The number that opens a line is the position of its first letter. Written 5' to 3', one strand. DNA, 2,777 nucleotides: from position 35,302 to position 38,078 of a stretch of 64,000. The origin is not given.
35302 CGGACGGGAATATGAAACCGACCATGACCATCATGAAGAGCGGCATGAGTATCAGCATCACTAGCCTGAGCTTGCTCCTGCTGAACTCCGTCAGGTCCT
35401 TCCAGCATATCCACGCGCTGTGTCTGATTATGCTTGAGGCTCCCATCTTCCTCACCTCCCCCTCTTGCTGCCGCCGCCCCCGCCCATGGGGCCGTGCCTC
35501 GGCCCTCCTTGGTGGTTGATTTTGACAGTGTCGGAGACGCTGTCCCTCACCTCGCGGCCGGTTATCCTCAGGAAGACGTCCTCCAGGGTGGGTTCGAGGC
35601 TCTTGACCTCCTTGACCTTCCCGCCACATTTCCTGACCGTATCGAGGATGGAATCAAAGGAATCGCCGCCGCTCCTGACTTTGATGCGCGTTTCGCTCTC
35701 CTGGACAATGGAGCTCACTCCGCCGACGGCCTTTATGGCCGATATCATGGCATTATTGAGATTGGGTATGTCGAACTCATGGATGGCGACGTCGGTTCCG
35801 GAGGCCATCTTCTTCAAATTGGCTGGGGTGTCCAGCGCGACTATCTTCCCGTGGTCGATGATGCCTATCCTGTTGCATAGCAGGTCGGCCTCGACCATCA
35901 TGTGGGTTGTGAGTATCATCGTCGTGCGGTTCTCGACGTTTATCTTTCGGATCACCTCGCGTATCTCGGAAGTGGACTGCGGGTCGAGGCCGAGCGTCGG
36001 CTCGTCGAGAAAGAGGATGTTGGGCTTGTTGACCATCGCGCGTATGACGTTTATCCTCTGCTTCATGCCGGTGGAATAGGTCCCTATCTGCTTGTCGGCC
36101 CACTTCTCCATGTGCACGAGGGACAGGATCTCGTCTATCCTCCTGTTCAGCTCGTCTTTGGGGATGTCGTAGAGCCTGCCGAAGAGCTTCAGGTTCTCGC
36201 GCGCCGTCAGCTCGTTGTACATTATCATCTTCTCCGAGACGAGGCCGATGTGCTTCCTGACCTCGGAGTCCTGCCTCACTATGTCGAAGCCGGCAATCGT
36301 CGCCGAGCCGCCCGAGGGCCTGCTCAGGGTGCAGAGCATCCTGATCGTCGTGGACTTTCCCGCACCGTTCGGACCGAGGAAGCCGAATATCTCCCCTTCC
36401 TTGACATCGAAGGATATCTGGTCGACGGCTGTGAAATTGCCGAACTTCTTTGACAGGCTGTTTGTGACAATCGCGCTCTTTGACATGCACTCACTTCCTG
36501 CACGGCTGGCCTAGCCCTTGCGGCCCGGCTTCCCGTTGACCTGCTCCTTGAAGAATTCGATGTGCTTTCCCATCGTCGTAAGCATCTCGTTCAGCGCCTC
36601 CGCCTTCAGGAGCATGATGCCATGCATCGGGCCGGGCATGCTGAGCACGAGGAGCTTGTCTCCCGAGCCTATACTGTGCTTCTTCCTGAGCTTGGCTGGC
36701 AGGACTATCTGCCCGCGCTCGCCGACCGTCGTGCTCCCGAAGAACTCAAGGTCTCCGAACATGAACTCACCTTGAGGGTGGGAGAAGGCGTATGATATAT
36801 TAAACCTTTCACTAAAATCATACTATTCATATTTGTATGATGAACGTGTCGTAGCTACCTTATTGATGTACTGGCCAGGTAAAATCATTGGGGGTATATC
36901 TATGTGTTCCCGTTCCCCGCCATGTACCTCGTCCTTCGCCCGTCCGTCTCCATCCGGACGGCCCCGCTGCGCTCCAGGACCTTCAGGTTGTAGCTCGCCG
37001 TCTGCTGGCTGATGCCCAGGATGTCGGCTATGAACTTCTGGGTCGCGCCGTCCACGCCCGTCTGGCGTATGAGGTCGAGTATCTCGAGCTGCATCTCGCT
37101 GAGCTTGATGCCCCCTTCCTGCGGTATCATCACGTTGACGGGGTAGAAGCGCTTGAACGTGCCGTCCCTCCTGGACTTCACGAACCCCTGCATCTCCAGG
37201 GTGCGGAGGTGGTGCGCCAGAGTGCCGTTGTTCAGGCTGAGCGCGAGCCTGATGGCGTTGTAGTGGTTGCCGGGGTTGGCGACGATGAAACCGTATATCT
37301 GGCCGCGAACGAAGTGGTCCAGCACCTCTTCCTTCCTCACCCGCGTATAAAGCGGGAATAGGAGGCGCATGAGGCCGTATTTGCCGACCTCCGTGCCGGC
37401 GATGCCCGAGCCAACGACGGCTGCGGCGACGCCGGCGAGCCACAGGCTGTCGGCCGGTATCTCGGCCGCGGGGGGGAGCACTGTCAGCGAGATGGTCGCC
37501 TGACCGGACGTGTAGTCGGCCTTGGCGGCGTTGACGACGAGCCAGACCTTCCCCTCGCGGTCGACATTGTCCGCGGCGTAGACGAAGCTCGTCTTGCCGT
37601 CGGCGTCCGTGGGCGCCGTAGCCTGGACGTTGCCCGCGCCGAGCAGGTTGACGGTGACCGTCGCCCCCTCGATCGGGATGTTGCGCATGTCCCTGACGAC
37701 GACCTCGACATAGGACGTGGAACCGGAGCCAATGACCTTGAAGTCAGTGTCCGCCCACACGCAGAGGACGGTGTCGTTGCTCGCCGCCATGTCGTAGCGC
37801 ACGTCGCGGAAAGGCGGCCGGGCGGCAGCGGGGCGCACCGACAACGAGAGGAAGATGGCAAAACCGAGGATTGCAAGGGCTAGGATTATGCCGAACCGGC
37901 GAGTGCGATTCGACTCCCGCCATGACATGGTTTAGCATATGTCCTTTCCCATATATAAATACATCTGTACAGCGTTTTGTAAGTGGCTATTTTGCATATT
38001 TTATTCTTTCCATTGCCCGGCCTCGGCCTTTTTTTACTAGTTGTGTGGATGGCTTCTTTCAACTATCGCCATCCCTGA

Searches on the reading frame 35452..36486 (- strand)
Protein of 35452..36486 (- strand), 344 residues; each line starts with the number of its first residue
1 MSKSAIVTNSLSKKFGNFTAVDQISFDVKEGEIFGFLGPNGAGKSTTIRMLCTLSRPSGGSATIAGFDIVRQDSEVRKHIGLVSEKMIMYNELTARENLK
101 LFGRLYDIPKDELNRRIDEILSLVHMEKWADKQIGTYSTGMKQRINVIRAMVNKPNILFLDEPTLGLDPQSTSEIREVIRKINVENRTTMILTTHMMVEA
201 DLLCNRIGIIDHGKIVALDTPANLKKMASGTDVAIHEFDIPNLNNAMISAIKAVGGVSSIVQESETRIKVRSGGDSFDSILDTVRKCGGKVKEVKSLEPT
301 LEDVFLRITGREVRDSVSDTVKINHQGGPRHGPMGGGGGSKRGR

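Call 12: search_protein_families(library=pfam, proteins=[window:35452-36486:-], max_evalue=0.001)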
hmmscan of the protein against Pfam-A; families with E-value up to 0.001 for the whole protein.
window:35452-36486:- (344 aa): 5 families
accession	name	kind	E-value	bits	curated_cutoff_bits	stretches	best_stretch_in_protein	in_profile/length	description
PF00005.33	ABC_tran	-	2.4e-33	116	25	1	22-164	2-136/137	ABC transporter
PF13304.12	AAA_21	-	6.7e-11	43.2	27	1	133-195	234-298/304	AAA domain, putative AbiEii toxin, Type IV TA system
PF13732.12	DrrA1-3_C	-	3.4e-06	28.1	27.4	1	222-308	4-80/81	ATP-binding protein DrrA1-3-like, C-terminal domain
PF13175.12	AAA_15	-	7.3e-05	23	32.1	0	153-195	327-369/374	AAA ATPase domain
PF13476.12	AAA_23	-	0.00086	20.4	27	0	15-52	7-40/201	AAA domain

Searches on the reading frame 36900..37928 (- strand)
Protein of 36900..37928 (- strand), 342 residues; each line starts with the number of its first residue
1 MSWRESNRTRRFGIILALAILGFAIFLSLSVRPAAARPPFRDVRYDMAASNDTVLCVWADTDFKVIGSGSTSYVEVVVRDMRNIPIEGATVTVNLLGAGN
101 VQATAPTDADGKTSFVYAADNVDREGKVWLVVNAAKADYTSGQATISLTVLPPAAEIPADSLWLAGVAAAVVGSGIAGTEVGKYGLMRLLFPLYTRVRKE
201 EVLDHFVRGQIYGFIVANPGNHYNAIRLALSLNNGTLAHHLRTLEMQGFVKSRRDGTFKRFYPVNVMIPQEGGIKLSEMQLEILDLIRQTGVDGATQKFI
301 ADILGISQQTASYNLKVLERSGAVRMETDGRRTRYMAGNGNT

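Call 12: search_protein_families(library=pfam, proteins=[window:36900-37928:-], max_evalue=0.001)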
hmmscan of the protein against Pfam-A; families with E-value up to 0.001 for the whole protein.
window:36900-37928:- (342 aa): 15 families
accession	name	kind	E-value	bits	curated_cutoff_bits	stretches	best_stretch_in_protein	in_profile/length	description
PF24266.1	HTH_HVO_0163_N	-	7.6e-12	45.6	31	1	208-265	4-61/70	HVO_0163, N-terminal HTH domain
PF12840.13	HTH_20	-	7.2e-11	42.3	27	1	279-326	5-50/51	Helix-turn-helix domain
PF13412.12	HTH_24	-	7.5e-10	38.7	21.9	1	277-324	2-47/48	Winged helix-turn-helix DNA-binding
PF12802.13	MarR_2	-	2e-09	37.9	27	1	277-331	4-60/61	MarR family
PF01047.28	MarR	-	8.2e-09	35.7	24.6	1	276-325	1-48/59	MarR family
PF01022.26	HTH_5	-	4.7e-07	30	22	0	230-252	25-47/47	Bacterial regulatory protein, arsR family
PF13601.12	HTH_34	-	4.9e-06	27.1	27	0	215-255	9-49/80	Winged helix DNA-binding domain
PF13545.12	HTH_Crp_2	-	7.5e-05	23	27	1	295-331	23-57/70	Crp-like helix-turn-helix domain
PF13463.12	HTH_27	-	0.00018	22.2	22.2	0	277-335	2-62/68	Winged helix DNA-binding domain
PF01726.22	LexA_DNA_bind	-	0.00021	21.4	23.7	0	275-331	3-63/65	LexA DNA binding domain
PF02369.22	Big_1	-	0.0003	21.3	34.9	1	71-118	18-67/93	Bacterial Ig-like domain (group 1)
PF24033.1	DUF7342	-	0.00047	20.6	31.6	0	293-336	16-59/150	Family of unknown function (DUF7342)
PF09339.16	HTH_IclR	-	0.00056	20.1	22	0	281-325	6-49/52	IclR helix-turn-helix domain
PF01978.25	TrmB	-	0.00057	20.1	25.6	0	295-337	23-64/68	Sugar-specific transcriptional regulator TrmB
PF13620.12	CarboxypepD_reg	-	0.00093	19.9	32.3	0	74-122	2-45/82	Carboxypeptidase regulatory-like domain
